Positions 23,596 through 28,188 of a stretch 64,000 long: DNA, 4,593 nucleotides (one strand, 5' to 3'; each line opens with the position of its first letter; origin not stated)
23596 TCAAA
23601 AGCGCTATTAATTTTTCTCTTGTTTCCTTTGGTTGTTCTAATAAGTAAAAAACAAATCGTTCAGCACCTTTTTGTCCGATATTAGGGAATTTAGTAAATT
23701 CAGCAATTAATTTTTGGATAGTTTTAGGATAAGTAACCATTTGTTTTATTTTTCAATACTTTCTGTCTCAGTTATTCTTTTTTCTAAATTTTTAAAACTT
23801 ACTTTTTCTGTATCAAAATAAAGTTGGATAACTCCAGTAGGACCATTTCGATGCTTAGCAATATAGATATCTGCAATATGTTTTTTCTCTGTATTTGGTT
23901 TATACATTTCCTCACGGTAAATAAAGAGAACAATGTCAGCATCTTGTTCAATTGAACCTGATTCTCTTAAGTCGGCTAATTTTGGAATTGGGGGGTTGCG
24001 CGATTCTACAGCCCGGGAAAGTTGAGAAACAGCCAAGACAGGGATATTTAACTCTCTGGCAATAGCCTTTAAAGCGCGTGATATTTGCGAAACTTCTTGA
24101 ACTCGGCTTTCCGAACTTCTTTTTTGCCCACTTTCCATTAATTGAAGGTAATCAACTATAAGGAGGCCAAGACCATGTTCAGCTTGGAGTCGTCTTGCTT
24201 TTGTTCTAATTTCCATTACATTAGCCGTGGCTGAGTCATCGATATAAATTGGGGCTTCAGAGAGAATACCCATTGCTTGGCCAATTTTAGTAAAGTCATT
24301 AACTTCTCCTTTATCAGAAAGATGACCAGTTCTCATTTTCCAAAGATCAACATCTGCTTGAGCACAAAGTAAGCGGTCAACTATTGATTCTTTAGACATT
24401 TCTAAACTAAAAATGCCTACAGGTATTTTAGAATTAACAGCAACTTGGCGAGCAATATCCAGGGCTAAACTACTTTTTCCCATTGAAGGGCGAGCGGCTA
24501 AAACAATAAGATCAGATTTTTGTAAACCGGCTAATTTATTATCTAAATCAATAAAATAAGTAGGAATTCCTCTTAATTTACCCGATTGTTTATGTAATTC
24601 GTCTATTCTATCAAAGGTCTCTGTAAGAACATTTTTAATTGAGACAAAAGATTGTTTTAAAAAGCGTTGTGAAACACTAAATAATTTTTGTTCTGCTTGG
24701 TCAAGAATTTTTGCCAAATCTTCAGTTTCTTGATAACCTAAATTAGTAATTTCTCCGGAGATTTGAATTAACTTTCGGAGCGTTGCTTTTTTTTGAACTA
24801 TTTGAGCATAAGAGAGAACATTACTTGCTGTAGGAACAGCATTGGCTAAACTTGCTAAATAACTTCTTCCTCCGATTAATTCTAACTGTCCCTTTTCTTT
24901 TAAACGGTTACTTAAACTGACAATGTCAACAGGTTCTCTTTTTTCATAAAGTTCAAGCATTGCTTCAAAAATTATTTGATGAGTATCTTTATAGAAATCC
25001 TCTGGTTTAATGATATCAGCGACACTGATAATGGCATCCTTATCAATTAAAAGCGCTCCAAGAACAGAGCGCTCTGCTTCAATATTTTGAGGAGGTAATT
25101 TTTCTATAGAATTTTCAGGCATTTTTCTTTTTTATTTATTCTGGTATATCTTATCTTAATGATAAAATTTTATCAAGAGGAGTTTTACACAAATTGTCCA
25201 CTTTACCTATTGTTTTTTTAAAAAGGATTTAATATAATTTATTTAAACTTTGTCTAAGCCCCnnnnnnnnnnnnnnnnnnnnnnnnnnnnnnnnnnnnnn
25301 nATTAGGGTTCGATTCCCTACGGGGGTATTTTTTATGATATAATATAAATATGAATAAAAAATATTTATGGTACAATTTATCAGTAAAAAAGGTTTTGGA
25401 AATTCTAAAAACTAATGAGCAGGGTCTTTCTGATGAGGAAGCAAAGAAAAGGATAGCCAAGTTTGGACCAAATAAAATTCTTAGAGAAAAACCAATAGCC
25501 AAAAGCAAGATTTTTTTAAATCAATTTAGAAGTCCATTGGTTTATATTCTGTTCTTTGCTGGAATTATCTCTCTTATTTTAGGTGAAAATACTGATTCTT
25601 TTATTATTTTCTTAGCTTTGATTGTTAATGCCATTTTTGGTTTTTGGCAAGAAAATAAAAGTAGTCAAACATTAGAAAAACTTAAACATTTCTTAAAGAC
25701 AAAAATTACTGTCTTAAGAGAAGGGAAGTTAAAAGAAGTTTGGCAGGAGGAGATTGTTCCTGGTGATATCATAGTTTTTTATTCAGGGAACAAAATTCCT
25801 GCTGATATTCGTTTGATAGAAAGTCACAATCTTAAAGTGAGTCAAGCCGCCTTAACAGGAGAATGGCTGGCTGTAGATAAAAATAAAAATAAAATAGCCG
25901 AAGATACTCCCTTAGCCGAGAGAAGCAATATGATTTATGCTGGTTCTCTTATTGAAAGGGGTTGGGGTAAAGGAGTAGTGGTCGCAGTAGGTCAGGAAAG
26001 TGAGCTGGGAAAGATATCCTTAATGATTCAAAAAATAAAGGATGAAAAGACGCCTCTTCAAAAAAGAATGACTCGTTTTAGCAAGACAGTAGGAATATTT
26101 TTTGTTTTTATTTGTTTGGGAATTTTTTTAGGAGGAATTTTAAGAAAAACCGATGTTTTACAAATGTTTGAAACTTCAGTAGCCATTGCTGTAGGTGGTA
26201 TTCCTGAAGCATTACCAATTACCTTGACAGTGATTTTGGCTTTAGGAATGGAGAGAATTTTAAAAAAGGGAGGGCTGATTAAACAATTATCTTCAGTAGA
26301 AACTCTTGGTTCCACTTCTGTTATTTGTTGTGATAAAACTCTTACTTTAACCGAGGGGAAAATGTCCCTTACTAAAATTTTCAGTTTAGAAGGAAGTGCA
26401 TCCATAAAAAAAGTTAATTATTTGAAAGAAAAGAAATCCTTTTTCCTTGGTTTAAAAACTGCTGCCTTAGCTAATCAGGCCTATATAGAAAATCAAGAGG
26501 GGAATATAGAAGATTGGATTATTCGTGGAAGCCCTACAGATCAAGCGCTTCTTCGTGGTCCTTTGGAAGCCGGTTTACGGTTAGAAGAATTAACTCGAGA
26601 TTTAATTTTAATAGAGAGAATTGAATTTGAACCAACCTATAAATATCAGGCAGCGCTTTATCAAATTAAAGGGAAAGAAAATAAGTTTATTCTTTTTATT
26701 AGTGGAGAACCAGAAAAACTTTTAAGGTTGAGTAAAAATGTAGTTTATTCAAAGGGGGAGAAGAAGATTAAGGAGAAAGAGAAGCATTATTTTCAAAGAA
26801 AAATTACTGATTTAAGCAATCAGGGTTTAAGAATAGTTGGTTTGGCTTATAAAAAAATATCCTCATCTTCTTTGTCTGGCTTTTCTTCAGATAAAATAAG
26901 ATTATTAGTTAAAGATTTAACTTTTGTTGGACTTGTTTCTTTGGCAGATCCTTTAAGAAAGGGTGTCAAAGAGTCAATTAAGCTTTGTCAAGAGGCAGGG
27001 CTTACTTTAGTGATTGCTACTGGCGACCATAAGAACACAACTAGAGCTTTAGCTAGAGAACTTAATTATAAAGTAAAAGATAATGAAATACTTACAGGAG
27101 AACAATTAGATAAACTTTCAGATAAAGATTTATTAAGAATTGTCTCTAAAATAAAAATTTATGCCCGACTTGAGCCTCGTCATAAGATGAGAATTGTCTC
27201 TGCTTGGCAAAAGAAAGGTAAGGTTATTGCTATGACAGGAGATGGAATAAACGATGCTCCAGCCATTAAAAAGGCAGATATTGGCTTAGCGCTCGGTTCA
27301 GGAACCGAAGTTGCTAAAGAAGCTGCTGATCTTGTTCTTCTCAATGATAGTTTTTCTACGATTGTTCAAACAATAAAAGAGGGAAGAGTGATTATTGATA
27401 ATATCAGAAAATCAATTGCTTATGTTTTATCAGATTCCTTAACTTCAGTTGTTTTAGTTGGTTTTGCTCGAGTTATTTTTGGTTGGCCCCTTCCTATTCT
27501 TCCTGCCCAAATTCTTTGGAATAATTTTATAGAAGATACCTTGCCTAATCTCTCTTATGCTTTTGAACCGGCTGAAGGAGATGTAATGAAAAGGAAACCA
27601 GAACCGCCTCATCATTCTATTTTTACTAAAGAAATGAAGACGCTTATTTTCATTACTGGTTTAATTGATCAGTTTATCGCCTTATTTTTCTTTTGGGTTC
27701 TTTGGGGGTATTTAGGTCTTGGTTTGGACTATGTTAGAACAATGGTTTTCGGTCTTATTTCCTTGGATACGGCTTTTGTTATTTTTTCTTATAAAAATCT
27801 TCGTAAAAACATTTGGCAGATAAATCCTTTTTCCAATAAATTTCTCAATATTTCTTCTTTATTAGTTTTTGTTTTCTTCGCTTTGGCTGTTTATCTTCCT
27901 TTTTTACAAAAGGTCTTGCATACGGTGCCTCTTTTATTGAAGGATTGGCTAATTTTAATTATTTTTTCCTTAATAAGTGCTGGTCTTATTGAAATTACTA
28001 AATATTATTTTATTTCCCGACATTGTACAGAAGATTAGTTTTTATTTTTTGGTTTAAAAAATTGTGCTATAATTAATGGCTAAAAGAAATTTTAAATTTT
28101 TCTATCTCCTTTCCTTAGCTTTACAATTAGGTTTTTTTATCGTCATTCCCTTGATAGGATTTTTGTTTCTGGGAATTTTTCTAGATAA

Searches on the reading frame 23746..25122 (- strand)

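Call 10: search_protein_families(library=pfam, proteins=[window:23746-25122:-])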
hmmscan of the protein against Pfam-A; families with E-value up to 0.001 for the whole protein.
window:23746-25122:- (458 aa): 3 families
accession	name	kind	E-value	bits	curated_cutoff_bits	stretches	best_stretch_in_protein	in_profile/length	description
PF03796.21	DnaB_C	-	1.2e-101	339.8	27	1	185-445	1-255/255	DnaB-like helicase C terminal domain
PF00772.26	DnaB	-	4.1e-39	133.2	23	1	10-110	2-102/103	DnaB-like helicase N terminal domain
PF13481.12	AAA_25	-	4.5e-13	49.7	27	1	201-369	31-191/195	AAA domain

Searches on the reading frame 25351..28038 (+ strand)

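Call 10: search_protein_families(library=pfam, proteins=[window:25351-28038:+])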
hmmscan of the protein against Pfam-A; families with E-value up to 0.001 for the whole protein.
window:25351-28038:+ (895 aa): 6 families
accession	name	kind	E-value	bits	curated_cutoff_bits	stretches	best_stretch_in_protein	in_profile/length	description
PF00122.25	E1-E2_ATPase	-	3e-46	157.7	28.1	1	115-306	3-181/181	E1-E2 ATPase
PF00689.26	Cation_ATPase_C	-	2.2e-42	145.3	27.3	1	713-885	1-174/175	Cation transporting ATPase, C-terminus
PF00690.31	Cation_ATPase_N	-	3.9e-20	71.7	20.4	1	7-74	1-69/69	Cation transporter/ATPase, N-terminus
PF00702.32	Hydrolase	-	5.5e-14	53.4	26.4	1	521-643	85-191/191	haloacid dehalogenase-like hydrolase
PF13246.12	Cation_ATPase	-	1.2e-09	38.5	21.7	1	372-462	1-89/91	Cation transport ATPase (P-type)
PF08282.18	Hydrolase_3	-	9.2e-07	29.3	20.9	1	623-671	203-251/255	haloacid dehalogenase-like hydrolase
